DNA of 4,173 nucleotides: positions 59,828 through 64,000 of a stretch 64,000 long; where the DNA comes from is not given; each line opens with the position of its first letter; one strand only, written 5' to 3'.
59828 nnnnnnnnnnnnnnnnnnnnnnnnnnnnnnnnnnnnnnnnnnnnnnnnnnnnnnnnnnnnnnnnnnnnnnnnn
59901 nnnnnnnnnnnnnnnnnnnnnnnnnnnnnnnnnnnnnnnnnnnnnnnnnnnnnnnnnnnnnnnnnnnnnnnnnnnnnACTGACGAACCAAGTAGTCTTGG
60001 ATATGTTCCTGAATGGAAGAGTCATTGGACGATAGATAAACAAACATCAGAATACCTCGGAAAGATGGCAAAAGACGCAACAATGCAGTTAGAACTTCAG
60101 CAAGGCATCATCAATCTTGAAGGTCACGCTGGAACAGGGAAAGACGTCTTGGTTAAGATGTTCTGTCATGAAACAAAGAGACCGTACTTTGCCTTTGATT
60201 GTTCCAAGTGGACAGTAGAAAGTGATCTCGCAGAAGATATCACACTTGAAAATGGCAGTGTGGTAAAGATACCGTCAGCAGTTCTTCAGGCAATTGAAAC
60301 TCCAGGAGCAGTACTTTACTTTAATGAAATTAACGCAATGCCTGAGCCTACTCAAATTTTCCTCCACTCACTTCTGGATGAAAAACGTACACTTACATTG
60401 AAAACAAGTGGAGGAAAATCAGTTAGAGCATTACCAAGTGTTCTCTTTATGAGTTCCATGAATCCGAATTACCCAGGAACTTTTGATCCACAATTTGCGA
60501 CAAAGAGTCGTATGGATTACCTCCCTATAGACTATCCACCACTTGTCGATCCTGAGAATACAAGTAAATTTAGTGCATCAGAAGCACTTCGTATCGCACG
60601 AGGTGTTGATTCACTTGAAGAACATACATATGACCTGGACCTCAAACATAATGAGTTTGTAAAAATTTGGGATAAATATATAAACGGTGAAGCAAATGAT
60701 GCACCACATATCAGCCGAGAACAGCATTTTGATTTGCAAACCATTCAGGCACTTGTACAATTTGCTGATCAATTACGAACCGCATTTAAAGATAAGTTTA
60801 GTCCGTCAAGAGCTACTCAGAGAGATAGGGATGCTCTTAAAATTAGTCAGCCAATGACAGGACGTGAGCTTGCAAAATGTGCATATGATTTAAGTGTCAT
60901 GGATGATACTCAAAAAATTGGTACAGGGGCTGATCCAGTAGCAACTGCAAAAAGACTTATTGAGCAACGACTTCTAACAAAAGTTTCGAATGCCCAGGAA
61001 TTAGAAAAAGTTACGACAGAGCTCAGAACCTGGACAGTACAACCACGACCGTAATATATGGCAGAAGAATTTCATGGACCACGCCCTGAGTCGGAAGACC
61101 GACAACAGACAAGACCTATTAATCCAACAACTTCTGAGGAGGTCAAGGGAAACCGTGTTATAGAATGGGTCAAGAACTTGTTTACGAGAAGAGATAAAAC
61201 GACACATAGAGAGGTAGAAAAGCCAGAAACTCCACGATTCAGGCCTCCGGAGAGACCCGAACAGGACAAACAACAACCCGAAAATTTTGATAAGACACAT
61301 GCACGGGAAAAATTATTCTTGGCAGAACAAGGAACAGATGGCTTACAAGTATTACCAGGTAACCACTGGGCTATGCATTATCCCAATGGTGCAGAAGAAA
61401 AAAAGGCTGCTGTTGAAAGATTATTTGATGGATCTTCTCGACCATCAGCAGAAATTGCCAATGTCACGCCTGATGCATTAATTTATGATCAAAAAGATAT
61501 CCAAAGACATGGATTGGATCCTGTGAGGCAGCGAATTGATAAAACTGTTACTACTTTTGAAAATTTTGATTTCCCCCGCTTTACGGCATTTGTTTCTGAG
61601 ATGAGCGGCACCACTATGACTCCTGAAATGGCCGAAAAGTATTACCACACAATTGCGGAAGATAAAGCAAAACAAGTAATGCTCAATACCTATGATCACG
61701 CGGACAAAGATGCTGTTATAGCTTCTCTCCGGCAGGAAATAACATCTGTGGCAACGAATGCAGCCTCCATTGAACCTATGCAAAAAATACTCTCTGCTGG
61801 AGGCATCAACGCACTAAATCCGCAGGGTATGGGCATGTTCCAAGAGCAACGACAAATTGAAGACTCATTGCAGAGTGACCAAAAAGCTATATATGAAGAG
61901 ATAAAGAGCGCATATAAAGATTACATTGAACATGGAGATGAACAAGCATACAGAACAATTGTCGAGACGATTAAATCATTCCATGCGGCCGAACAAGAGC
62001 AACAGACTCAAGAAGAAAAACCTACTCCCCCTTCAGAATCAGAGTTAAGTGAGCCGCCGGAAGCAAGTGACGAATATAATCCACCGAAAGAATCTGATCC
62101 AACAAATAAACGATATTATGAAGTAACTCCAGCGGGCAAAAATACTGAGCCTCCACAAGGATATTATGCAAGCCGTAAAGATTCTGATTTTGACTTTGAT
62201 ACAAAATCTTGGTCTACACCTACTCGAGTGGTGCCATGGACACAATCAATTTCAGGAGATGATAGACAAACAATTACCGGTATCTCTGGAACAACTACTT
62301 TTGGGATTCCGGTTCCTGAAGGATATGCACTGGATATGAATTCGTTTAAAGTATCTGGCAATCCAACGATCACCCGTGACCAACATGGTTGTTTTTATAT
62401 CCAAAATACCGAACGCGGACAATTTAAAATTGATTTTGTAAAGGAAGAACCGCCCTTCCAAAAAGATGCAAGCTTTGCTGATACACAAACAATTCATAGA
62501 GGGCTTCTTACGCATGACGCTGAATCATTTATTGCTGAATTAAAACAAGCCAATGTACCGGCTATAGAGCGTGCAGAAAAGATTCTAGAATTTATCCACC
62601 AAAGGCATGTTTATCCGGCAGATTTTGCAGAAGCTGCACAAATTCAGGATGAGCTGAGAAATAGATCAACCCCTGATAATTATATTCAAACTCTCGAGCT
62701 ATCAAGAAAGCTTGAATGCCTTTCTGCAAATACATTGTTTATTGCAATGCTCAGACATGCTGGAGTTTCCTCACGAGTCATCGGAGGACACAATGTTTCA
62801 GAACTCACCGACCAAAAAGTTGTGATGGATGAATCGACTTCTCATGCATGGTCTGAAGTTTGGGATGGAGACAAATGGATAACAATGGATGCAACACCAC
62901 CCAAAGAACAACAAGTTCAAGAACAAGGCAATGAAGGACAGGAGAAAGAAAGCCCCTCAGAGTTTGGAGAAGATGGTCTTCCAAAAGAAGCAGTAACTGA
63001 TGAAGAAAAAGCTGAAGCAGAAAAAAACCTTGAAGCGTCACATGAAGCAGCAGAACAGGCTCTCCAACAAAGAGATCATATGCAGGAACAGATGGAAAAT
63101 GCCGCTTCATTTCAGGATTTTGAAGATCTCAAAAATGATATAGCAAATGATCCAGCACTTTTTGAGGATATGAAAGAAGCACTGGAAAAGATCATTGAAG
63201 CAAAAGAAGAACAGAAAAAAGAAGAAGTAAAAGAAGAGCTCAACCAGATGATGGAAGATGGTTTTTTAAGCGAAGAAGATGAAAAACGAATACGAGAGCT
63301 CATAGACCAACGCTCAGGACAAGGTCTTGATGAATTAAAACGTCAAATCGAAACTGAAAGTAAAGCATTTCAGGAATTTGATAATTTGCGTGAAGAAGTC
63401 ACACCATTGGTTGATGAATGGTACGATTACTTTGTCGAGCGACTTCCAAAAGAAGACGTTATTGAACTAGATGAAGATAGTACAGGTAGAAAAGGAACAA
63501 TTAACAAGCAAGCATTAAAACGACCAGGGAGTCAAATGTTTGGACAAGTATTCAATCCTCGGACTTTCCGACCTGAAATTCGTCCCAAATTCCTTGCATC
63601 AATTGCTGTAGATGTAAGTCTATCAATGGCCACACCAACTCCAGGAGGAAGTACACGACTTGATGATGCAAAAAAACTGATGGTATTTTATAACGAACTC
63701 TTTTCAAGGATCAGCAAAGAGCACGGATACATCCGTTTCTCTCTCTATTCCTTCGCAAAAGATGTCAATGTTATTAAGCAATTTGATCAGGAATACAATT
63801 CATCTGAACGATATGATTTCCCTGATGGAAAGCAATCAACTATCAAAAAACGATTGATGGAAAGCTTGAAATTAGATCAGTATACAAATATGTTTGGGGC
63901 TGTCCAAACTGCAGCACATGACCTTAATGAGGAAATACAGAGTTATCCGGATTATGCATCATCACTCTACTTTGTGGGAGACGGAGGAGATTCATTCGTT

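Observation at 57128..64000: Translationally coupled giant AAA+(MoxR-like)/transglutaminase-vWA gene pair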

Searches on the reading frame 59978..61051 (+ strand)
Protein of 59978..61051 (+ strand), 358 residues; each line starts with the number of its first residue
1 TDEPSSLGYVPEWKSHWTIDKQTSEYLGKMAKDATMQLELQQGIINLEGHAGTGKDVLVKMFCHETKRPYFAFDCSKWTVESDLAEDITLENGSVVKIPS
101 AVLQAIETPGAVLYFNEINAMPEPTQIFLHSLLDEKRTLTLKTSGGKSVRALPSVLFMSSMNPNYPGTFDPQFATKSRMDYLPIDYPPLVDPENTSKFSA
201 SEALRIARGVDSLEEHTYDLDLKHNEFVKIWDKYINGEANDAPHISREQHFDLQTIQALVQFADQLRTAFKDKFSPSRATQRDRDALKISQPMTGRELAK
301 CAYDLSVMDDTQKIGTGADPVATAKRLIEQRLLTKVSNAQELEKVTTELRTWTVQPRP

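Call 17: search_solved_structures(query=window:59978-61051:+, max_evalue=1, show_alignments=3)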
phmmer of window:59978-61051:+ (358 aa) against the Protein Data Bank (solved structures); distinct sequences matched with E-value up to 1: 15.
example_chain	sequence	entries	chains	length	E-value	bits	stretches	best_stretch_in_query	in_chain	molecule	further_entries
5c3c_A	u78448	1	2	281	1.5e-10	44.4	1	46-219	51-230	CbbQ/NirQ/NorQ domain protein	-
9qh4_A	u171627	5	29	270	1.8e-08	37.6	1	46-188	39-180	Protein NorQ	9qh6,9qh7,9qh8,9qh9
9qhd_A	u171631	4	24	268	2.7e-08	37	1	46-188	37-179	Nitric oxide reductase NorQ protein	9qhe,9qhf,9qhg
6l1q_C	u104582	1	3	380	3.9e-08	36.5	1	46-188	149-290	CbbQ protein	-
6jdi_A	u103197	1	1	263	0.003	20.4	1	44-189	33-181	Nitrogen assimilation regulatory protein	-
6jdl_A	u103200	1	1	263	0.0048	19.8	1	44-189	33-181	Nitrogen assimilation regulatory protein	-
7ejw_C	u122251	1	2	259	0.0052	19.6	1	44-142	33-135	Transcriptional regulator FleQ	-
5exp_A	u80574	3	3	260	0.0053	19.6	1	44-142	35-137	Transcriptional regulator FleQ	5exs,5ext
6j7e_A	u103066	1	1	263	0.0054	19.6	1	44-142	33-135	Nitrogen assimilation regulatory protein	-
5exx_A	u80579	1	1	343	0.0097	18.7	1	44-141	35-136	Transcriptional regulator FleQ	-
8pb9_D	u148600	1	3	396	0.014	18.2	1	44-141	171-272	Transcriptional regulator FleQ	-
26jl_A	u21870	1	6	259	0.015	18.2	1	41-191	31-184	Flagellar regulatory protein A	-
8p53_C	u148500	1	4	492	0.021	17.6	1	44-141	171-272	Transcriptional regulator FleQ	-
8glv_Do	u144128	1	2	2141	0.31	13.8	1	197-306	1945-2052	FAP44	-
8kfh_A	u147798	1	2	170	0.95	12.2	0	15-103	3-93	Myoglobin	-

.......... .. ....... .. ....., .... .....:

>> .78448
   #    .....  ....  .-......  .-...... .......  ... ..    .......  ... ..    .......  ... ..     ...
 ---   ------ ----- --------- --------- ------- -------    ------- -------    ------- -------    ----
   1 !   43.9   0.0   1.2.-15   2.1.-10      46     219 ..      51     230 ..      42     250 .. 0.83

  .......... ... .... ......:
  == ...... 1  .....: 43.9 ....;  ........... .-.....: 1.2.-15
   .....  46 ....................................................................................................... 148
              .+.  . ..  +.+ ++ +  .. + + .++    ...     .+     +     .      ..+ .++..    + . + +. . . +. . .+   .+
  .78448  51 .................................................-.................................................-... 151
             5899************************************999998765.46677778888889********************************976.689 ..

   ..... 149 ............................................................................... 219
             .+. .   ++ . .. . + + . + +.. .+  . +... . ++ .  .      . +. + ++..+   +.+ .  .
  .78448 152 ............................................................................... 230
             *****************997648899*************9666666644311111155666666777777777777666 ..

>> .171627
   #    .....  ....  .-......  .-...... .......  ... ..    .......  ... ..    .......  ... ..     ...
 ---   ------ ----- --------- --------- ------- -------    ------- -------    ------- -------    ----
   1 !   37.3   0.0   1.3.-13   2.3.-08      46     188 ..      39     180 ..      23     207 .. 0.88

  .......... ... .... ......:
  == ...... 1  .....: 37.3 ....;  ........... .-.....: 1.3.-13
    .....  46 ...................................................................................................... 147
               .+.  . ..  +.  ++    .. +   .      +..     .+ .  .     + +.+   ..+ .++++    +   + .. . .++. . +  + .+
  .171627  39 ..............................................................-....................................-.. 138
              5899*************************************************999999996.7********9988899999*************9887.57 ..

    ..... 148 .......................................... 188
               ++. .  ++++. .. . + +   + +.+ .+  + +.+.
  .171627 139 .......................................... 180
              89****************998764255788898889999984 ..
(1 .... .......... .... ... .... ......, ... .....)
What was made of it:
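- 60461..60511 (+): Sensor-1 Asn1112 to arginine-finger Arg1128. They align with SYNP and STKQRF of CbbQ (call 17).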

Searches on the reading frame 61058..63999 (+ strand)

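Call 6: search_protein_families(library=pfam, proteins=[window:61058-63999:+], max_evalue=1)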
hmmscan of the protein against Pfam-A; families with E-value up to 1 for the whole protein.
window:61058-63999:+ (980 aa): 3 families
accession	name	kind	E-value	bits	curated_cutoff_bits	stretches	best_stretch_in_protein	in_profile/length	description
PF01841.26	Transglut_core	-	6.5e-12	46.1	23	1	534-612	35-108/108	Transglutaminase-like superfamily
PF14966.11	DNA_repr_REX1B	-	0.022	15.8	24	1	271-308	9-47/94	DNA repair REX1-B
PF11105.14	CCAP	-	0.11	12.9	27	1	734-776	72-114/128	Arthropod cardioacceleratory peptide 2a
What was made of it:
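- Checked: Transglut_core matches g2 residues 534-612 (E 6.5e-12) (call 6).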

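Call 7: search_protein_families(library=ncbifam, proteins=[window:61058-63999:+], max_evalue=1)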
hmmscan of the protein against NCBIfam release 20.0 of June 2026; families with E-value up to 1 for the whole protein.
window:61058-63999:+ (980 aa): 1 family
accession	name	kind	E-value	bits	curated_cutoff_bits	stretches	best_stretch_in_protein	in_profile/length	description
NF001066.0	PRK00118.1-1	equivalog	0.014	15.7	147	1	495-545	48-98/110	putative DNA-binding protein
